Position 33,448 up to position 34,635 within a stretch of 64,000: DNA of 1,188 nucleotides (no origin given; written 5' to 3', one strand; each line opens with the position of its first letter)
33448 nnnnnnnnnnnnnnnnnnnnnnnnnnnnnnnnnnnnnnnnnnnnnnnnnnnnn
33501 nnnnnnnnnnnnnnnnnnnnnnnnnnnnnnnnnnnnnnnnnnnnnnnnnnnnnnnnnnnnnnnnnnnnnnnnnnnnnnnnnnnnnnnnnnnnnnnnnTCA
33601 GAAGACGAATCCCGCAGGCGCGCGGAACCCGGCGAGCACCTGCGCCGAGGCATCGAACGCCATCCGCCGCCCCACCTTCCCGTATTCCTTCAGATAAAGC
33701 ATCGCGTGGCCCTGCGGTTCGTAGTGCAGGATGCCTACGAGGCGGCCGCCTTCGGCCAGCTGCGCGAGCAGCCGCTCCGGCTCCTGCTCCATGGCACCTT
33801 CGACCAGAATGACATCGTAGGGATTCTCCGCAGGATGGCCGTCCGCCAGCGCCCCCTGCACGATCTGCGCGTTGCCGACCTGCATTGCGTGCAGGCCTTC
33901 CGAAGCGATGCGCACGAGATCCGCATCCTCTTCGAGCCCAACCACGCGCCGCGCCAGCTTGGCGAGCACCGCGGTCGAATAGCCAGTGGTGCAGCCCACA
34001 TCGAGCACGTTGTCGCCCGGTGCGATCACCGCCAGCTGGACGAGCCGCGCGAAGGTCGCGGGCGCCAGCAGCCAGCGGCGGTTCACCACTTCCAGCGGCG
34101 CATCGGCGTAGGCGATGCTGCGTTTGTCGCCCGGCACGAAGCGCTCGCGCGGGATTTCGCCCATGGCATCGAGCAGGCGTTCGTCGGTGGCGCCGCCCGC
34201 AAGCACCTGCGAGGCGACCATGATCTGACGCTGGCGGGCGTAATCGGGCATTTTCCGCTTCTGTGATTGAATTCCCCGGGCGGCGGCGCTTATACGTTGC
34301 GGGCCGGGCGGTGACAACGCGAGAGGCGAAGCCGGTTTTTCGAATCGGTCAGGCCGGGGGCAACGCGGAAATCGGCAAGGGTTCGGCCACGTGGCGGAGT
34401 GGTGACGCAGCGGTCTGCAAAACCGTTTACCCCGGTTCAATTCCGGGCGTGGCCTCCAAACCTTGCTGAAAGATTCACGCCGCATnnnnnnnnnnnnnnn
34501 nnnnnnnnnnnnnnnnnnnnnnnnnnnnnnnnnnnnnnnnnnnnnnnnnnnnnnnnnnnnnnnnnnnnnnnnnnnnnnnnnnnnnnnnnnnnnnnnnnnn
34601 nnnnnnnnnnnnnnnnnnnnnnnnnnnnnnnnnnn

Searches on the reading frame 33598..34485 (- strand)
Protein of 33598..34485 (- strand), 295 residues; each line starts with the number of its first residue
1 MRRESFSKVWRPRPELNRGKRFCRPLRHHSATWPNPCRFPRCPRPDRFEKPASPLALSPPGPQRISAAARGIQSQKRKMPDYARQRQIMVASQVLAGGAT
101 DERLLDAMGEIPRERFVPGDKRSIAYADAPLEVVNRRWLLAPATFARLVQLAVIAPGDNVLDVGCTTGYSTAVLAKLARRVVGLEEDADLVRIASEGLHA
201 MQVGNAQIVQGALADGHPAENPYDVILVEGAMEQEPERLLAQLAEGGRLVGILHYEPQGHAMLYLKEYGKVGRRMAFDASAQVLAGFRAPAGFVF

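Call 83: search_protein_families(library=pfam, proteins=[window:33598-34485:-])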
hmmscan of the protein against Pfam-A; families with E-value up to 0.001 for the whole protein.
window:33598-34485:- (295 aa): 8 families
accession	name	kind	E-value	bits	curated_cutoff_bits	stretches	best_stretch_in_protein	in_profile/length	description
PF01135.25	PCMT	-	4.5e-33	115.2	20.3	1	96-251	13-171/210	Protein-L-isoaspartate(D-aspartate) O-methyltransferase (PCMT)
PF13649.12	Methyltransf_25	-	9.7e-10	39.5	27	1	160-243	1-89/97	Methyltransferase domain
PF13847.12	Methyltransf_31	-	8.6e-07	29.2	27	1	156-234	3-86/145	Methyltransferase domain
PF08241.18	Methyltransf_11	-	1.7e-06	29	21.2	1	161-241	1-81/95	Methyltransferase domain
PF00398.26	RrnaAD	-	1.1e-05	25.2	24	1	142-210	16-82/263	Ribosomal RNA adenine dimethylase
PF08242.18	Methyltransf_12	-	7.1e-05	23.9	30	1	161-242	1-87/98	Methyltransferase domain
PF05175.20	MTS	-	8.6e-05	22.7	23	1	156-228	31-104/170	Methyltransferase small domain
PF13489.12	Methyltransf_23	-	0.00014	22.1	27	1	147-245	11-106/164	Methyltransferase domain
